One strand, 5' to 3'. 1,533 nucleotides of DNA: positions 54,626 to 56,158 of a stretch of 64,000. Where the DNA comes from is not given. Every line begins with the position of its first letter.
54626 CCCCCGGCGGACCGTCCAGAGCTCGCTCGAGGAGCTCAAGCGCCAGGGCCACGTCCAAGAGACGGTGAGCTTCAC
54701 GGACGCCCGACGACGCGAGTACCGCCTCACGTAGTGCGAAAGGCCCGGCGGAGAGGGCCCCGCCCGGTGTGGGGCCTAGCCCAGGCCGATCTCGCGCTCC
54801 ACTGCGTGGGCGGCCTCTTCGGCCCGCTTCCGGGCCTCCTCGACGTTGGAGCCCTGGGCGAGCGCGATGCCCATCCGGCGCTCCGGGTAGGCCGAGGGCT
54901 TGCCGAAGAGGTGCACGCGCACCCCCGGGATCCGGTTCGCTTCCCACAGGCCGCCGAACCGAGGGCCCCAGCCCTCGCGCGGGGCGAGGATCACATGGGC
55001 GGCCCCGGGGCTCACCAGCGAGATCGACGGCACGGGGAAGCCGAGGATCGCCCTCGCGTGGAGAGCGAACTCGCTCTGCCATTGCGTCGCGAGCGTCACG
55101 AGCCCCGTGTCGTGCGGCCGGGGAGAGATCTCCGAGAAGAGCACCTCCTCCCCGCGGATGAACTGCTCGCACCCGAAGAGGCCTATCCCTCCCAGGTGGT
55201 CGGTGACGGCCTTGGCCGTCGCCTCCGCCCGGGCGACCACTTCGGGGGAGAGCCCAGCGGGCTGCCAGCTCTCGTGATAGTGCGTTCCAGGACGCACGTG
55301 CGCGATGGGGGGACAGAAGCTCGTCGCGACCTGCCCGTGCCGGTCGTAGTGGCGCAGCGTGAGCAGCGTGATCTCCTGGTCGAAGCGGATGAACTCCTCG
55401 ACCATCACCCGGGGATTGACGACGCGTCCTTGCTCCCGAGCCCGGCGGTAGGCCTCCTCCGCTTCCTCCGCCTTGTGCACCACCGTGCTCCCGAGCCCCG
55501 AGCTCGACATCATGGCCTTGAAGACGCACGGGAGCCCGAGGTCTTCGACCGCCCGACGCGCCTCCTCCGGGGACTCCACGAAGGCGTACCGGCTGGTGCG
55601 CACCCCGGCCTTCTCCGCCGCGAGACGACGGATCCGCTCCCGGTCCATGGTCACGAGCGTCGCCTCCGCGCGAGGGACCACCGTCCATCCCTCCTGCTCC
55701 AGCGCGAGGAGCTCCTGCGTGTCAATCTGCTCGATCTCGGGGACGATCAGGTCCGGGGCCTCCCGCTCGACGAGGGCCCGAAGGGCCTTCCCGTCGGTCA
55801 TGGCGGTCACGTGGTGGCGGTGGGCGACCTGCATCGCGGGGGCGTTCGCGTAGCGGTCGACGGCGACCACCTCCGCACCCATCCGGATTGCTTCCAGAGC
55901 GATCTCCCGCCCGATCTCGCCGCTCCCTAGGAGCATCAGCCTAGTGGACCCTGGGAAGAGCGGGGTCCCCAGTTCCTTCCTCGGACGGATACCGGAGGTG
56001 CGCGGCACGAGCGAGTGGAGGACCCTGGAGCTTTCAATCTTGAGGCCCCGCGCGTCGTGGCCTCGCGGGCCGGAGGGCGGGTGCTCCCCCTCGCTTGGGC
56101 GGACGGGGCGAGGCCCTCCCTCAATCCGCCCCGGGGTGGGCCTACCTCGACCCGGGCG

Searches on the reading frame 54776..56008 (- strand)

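Call 3: search_protein_families(library=pfam, proteins=[window:54776-56008:-], max_evalue=0.01)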
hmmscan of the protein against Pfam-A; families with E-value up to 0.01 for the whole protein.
window:54776-56008:- (410 aa): 10 families
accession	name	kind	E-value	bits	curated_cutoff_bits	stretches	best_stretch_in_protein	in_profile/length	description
PF02222.28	ATP-grasp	-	1.1e-47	162.5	27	1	130-314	2-179/179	ATP-grasp domain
PF21244.3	PurT_C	-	1.1e-16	60.5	26.7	1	335-403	1-68/68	PurT, C-terminal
PF22660.2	RS_preATP-grasp-like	-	4.9e-13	49.7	27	1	26-117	6-94/98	Ribonucleotide synthetase preATP-grasp domain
PF02786.22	CPSase_L_D2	-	2.7e-09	37.3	19.8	1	122-219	1-101/211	Carbamoyl-phosphate synthase L chain, ATP binding domain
PF07478.18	Dala_Dala_lig_C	-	3.5e-07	30.4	24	1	141-311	12-189/204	D-ala D-ala ligase C-terminus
PF01071.24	GARS_A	-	8.9e-07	29.4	27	1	132-219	11-100/194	Phosphoribosylglycinamide synthetase, ATP-grasp (A) domain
PF02826.25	2-Hacid_dh_C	-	0.00075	19.4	25.1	1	22-60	37-74/178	D-isomer specific 2-hydroxyacid dehydrogenase, NAD binding domain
PF01370.27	Epimerase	-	0.0014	18.5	20.9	1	28-90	6-70/240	NAD dependent epimerase/dehydratase family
PF21360.3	PylC-like_N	-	0.0016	19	27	1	44-104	22-82/96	PylC-like, N-terminal domain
PF17769.7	PurK_C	-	0.0016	18.5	22.6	1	356-394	17-55/56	Phosphoribosylaminoimidazole carboxylase C-terminal domain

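Call 4: search_protein_families(library=ncbifam, proteins=[window:54776-56008:-], max_evalue=0.01)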
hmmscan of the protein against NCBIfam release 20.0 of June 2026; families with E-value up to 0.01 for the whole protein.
window:54776-56008:- (410 aa): 40 families (the best 25 are shown)
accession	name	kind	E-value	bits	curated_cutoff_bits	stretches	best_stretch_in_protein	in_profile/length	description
NF006766.0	PRK09288.1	equivalog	1.3e-162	541.1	339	1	11-405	2-392/396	formate-dependent phosphoribosylglycinamide formyltransferase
TIGR01142.1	purT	equivalog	2.2e-153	510.7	502.15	1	23-404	1-378/380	phosphoribosylglycinamide formyltransferase 2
NF004679.0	PRK06019.1-5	equivalog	9.7e-53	179.3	326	1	23-403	4-369/376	5-(carboxyamino)imidazole ribonucleotide synthase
TIGR01161.1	purK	equivalog_domain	1.7e-52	178.9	318.4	1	25-391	3-358/362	5-(carboxyamino)imidazole ribonucleotide synthase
NF004676.0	PRK06019.1-2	equivalog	7.7e-47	160.1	387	1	18-380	8-351/363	5-(carboxyamino)imidazole ribonucleotide synthase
NF004675.0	PRK06019.1-1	equivalog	7.1e-46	156.7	375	1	26-396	14-367/375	5-(carboxyamino)imidazole ribonucleotide synthase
NF004677.0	PRK06019.1-3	equivalog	3.3e-45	154.6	441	1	17-404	8-385/389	5-(carboxyamino)imidazole ribonucleotide synthase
NF004680.0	PRK06019.1-6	equivalog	7.1e-36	123.8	327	1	24-404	20-396/405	5-(carboxyamino)imidazole ribonucleotide synthase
NF004678.0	PRK06019.1-4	equivalog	1e-15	57.5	444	1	85-334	43-279/355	5-(carboxyamino)imidazole ribonucleotide synthase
TIGR01205.1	D_ala_D_alaTIGR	subfamily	9e-12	44.6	245.65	1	112-306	96-295/318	D-alanine--D-alanine ligase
TIGR00877.1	purD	equivalog_domain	2.1e-11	43.3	288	1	25-221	4-204/425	phosphoribosylamine--glycine ligase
NF002527.0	PRK01966.1-3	equivalog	6.9e-11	41.9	310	1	112-298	108-298/332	D-alanine--D-alanine ligase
NF002378.0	PRK01372.1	subfamily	1.8e-09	36.7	243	1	116-218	94-189/305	D-alanine--D-alanine ligase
NF009405.0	PRK12767.1-4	equivalog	3.2e-08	32.9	390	1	42-297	24-265/320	carbamoyl phosphate synthase-like protein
NF010623.0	PRK14016.1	subfamily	1.1e-07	30.4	877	1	120-208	212-296/871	cyanophycin synthetase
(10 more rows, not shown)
